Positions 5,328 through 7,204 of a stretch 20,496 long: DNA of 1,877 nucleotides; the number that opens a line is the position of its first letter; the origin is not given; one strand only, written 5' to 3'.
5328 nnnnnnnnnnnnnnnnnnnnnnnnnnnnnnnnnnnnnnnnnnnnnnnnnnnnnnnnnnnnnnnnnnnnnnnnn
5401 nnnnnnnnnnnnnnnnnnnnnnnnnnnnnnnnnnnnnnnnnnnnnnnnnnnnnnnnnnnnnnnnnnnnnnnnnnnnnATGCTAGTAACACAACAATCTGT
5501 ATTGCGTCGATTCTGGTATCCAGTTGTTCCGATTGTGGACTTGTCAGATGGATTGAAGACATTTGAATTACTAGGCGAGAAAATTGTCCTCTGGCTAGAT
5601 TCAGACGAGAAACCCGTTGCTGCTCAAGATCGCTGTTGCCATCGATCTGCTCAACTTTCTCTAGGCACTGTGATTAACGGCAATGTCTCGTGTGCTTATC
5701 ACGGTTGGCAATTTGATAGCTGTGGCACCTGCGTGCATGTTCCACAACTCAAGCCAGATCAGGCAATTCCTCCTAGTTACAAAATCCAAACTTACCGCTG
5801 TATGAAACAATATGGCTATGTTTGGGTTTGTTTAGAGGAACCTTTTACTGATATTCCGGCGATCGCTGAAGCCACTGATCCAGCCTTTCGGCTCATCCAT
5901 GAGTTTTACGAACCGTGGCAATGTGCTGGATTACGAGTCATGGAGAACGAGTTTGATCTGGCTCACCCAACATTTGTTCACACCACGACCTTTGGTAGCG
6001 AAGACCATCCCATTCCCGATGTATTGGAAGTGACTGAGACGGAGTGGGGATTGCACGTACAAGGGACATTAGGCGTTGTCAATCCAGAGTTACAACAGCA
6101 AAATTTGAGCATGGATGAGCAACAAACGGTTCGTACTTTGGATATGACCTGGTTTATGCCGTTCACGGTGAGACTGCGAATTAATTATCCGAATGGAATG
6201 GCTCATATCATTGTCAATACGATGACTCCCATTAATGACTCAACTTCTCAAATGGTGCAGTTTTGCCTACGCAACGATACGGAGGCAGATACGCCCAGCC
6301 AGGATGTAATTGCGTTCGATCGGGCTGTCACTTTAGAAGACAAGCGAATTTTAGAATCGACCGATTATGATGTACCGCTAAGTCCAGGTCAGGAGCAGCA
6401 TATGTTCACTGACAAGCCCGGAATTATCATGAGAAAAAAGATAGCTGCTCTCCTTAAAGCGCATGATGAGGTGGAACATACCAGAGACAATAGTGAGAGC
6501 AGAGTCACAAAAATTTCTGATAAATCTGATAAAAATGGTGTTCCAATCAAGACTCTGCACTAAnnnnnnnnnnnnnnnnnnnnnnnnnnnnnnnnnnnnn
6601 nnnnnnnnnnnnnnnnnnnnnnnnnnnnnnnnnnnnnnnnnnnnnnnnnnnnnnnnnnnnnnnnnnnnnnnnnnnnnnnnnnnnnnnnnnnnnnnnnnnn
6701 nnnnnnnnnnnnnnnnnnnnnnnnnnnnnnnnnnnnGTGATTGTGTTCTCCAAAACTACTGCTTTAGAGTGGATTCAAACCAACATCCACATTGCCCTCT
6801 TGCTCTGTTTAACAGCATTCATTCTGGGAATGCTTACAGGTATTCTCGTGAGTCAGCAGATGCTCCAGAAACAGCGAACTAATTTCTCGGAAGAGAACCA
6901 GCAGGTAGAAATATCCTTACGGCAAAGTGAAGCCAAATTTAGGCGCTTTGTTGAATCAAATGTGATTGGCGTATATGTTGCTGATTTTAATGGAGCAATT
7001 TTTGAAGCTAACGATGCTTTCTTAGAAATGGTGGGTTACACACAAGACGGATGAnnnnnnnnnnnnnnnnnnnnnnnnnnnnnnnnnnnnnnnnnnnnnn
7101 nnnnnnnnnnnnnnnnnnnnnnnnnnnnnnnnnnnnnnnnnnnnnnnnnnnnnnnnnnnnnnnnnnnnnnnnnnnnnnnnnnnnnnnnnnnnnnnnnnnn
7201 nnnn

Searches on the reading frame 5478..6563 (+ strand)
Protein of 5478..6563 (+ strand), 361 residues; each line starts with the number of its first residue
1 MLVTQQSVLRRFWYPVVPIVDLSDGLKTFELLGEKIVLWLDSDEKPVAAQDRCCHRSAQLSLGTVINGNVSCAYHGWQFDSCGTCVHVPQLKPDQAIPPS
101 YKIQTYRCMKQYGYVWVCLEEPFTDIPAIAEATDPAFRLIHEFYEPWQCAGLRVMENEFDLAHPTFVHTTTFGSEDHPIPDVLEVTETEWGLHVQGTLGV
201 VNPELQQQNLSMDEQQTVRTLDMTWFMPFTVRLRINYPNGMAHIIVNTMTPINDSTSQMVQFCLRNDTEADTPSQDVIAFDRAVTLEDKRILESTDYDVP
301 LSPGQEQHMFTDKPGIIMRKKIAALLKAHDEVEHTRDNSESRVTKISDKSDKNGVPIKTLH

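Call 6: search_protein_families(library=pfam, proteins=[window:5478-6563:+], max_evalue=0.01)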
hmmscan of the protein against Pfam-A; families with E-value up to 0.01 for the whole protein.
window:5478-6563:+ (361 aa): 2 families
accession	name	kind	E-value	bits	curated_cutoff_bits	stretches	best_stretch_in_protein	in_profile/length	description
PF00355.32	Rieske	-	7.2e-22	77.5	20.3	1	13-98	2-84/88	Rieske [2Fe-2S] domain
PF19112.6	VanA_C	-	2.6e-18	67.3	23.5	1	147-328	1-193/193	Vanillate O-demethylase oxygenase C-terminal domain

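Call 38: find_encoding_contigs(protein=window:5478-6563:+, flank=8000, max_places=8)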
Protein window:5478-6563:+ (361 aa): no gene with exactly this product is on record in the collection.

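Call 39: find_related_loci(query=window:5478-6563:+, collection=metagenome_contigs, flank=8000)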
Query window:5478-6563:+ (361 aa) in metagenome_contigs; peptide patterns used: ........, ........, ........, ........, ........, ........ (x = any residue, [..] = any of these).
55 stretches matched a pattern; 29 encode a relative of the query (tblastn E <= 1e-3); 29 distinct loci.
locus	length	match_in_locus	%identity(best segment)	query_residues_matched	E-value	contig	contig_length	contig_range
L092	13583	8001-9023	90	1-341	0e+0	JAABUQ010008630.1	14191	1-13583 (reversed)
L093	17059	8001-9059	87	1-353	0e+0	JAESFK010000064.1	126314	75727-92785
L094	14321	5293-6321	75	1-343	0e+0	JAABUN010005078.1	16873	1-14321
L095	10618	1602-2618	75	1-339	0e+0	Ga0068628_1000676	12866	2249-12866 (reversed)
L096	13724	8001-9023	76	1-342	0e+0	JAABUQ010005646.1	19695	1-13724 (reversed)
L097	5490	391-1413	76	1-342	0e+0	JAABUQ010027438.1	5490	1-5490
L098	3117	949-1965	75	1-339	0e+0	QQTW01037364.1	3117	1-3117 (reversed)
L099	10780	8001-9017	75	1-339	0e+0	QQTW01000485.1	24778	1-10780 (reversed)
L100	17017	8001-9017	75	1-340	0e+0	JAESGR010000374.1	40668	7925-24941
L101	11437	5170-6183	75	1-339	0e+0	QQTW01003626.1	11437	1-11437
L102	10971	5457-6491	74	1-345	0e+0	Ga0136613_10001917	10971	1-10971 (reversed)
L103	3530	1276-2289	75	1-339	0e+0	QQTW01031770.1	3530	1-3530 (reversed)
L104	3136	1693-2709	74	1-339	0e+0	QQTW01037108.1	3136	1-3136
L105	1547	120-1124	74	1-336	0e+0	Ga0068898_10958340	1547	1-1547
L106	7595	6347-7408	69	1-359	1e-175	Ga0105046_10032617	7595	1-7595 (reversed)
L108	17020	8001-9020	73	1-341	6e-171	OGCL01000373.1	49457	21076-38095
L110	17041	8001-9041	69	1-347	6e-169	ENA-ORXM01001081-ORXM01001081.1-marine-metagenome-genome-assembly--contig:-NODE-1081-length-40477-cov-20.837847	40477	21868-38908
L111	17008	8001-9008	69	1-336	2e-167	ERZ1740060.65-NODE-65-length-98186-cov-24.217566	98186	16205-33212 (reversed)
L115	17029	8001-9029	54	1-341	6e-127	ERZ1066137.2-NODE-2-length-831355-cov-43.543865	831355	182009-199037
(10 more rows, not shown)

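Call 43: search_protein_families(library=pfam, proteins=[L093:9326-10624:+, L093:10582-11256:+, L093:11722-12117:+, L093:12202-12738:+], max_evalue=0.001)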
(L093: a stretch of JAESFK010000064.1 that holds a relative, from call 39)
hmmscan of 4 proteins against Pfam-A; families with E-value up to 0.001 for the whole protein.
L093:9326-10624:+ (432 aa): 6 families
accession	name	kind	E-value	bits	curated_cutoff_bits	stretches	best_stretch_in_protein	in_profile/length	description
PF07730.19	HisKA_3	-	3.9e-16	59.8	24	1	224-289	1-66/68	Histidine kinase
PF02518.31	HATPase_c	-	4.4e-12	46.9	26.4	1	331-422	3-108/111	Histidine kinase-, DNA gyrase B-, and HSP90-like ATPase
PF13426.13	PAS_9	-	9.2e-11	42.4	27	1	112-207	3-95/103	PAS domain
PF13188.13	PAS_8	-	1.2e-06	28.7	21.8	1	100-141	1-39/65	PAS domain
PF00989.32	PAS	-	1.6e-06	28.6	22.6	1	101-208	2-108/113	PAS fold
PF08447.18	PAS_3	-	2.9e-06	27.9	25.6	1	124-201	3-80/89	PAS fold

L093:10582-11256:+ (224 aa): 4 families
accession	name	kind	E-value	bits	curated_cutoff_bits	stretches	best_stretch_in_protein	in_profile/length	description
PF00072.30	Response_reg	-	3.5e-27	95.2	30.2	1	22-134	1-111/111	Response regulator receiver domain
PF00196.25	GerE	-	2.3e-21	75.6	23.5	1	159-214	2-57/57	Bacterial regulatory proteins, luxR family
PF08281.18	Sigma70_r4_2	-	8.9e-05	22.5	25.7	1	158-202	9-54/54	Sigma-70, region 4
PF13384.12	HTH_23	-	0.0004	20.5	24.6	0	162-192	5-35/50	Homeodomain-like domain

L093:11722-12117:+ (131 aa): 0 families

L093:12202-12738:+ (178 aa): 2 families
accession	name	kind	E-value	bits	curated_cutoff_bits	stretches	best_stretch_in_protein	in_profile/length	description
PF12833.13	HTH_18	-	2.6e-24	85.8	33.6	1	84-162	1-79/80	Helix-turn-helix domain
PF00165.29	HTH_AraC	-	1e-21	77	26.6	2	124-158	2-38/42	Bacterial regulatory helix-turn-helix proteins, AraC family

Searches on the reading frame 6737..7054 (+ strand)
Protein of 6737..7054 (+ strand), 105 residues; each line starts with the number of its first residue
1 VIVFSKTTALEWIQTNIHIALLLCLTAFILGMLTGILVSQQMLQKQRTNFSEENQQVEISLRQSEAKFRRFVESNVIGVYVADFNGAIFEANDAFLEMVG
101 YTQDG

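Call 6: search_protein_families(library=pfam, proteins=[window:6737-7054:+], max_evalue=0.01)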
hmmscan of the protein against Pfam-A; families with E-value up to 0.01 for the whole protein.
window:6737-7054:+ (105 aa): 2 families
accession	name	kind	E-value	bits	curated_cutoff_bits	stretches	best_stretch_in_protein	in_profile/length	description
PF13188.13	PAS_8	-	4.3e-07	30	21.8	1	66-103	1-38/65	PAS domain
PF00989.32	PAS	-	7e-05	23.3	22.6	1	67-104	2-39/113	PAS fold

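Call 7: search_protein_families(library=ncbifam, proteins=[window:6737-7054:+], max_evalue=0.01)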
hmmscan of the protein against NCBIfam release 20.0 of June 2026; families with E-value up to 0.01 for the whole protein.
window:6737-7054:+ (105 aa): 8 families
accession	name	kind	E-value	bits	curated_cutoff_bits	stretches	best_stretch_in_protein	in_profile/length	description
TIGR00229.1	sensory_box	domain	3.1e-08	33.8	22.9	1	62-104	1-43/126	PAS domain S-box protein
NF045675.1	PhdiestaseDibA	equivalog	2.7e-06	26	980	1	3-104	17-116/623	phosphodiesterase DibA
NF007298.0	PRK09776.1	equivalog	8.9e-06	23.8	1135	1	52-104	288-340/1111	diguanylate cyclase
NF041880.1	EPS_EpsF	equivalog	1.3e-05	23.9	900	1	35-103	115-181/492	response regulator EpsF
TIGR02040.1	PpsR-CrtJ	equivalog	0.00065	18.9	275.4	1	49-102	236-288/442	transcriptional regulator PpsR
NF047874.1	MASE3_PAS_HK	subfamily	0.0022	16.8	560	1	43-103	239-301/655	MASE3 domain-containing sensor histidine kinase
NF046020.1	HisKinCckABruc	equivalog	0.0022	15.9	1000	1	53-101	333-381/868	cell cycle histidine kinase CckA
NF045595.1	HK_scytonemin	equivalog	0.0078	14.6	865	1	49-99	139-188/637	scytonemin biosynthesis sensor histidine kinase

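Call 13: find_encoding_contigs(protein=window:6737-7054:+, flank=10000, max_places=10)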
Protein window:6737-7054:+ (105 aa): 1 contig read that carries it; 1 place shown.
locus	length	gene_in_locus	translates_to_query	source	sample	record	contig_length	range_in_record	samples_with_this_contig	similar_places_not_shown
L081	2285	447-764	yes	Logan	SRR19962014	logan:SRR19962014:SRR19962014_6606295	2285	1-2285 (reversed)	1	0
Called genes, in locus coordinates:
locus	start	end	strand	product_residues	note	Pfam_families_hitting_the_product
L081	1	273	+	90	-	?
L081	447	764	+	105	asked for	PF13188:PAS_8 (weak)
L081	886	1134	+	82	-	PF05016:ParE_toxin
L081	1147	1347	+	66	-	PF02604:PhdYeFM_antitox (weak)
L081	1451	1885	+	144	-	-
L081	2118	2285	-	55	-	?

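Call 14: find_homologous_proteins(query=window:6737-7051:+, max_evalue=0.001)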
Query window:6737-7051:+ (105 aa): 2 proteins with E <= 0.001 among 5 candidates.
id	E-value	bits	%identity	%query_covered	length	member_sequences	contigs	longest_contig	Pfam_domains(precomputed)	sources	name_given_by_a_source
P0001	1.7e-60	219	100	100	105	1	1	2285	PF13188.14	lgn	-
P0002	2.6e-32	128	100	61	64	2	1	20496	PF13188.14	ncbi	-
